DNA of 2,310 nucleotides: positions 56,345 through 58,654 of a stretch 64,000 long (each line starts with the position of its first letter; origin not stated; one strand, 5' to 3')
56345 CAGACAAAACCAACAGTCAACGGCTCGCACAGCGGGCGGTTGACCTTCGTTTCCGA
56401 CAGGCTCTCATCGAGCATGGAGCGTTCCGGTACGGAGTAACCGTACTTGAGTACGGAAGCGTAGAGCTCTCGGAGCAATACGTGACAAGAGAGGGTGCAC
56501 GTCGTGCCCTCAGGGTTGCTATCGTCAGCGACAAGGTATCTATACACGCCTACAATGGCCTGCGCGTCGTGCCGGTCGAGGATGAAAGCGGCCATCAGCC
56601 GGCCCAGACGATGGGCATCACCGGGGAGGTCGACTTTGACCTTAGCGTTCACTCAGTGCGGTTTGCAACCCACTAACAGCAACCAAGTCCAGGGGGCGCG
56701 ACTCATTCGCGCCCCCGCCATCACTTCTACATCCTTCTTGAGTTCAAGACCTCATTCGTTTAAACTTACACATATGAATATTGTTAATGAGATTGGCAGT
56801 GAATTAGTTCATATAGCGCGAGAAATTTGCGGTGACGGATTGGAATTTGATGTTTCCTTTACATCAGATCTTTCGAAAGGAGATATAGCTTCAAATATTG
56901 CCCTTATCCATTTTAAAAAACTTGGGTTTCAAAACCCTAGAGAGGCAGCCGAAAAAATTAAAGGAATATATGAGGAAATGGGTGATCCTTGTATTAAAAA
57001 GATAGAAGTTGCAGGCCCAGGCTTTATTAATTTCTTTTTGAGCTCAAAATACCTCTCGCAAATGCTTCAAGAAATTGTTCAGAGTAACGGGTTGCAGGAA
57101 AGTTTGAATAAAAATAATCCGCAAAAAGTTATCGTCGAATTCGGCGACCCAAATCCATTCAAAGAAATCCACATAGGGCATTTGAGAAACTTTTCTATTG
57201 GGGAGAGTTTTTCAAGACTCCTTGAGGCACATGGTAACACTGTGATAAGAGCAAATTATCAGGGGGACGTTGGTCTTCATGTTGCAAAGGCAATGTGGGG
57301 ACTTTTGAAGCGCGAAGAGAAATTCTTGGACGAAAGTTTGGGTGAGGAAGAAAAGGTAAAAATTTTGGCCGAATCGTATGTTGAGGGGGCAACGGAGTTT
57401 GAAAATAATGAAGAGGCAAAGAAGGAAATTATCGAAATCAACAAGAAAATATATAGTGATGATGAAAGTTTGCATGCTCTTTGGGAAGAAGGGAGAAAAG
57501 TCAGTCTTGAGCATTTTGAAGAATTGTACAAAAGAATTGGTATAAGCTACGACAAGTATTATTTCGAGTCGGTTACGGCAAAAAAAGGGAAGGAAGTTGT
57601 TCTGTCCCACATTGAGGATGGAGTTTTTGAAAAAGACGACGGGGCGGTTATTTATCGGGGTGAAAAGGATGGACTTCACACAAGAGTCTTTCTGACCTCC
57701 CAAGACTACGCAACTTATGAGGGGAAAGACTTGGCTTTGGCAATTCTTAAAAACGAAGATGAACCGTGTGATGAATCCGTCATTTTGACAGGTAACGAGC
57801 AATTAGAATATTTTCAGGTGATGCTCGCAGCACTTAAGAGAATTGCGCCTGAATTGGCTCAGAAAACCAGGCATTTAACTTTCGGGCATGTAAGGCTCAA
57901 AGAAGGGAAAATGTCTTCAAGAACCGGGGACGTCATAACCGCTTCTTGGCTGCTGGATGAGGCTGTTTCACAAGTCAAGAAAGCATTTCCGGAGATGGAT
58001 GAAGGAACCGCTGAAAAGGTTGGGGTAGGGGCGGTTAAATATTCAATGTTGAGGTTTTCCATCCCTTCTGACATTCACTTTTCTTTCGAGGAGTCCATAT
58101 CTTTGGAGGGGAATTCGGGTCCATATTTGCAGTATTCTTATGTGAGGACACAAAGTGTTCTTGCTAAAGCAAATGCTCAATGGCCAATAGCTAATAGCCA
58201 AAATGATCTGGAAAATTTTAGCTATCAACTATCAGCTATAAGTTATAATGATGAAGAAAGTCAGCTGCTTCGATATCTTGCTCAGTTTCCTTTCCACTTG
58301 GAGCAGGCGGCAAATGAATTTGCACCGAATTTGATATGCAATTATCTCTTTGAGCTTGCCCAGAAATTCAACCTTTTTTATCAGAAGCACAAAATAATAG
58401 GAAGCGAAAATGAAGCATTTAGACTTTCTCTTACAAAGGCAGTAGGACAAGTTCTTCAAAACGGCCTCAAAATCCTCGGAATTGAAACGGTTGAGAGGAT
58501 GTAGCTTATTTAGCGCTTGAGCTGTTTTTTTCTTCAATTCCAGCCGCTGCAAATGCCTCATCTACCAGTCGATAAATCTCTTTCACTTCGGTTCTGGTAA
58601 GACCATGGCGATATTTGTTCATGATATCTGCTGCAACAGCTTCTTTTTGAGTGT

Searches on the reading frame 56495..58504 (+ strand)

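Call 69: search_protein_families(library=pfam, proteins=[window:56495-58504:+], max_evalue=0.001)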
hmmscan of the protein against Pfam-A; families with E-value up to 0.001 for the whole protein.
window:56495-58504:+ (669 aa): 3 families
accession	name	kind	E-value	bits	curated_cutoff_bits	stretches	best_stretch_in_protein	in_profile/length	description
PF00750.26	tRNA-synt_1d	-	2.2e-41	142.4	23.3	1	194-529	5-347/349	tRNA synthetases class I (R), catalytic domain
PF05746.21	DALR_1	-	5.7e-33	113.9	22.3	1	545-669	1-117/117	DALR anticodon binding domain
PF03485.21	Arg_tRNA_synt_N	-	1.7e-14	54.6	21.5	1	117-182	23-85/85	Arginyl tRNA synthetase N terminal domain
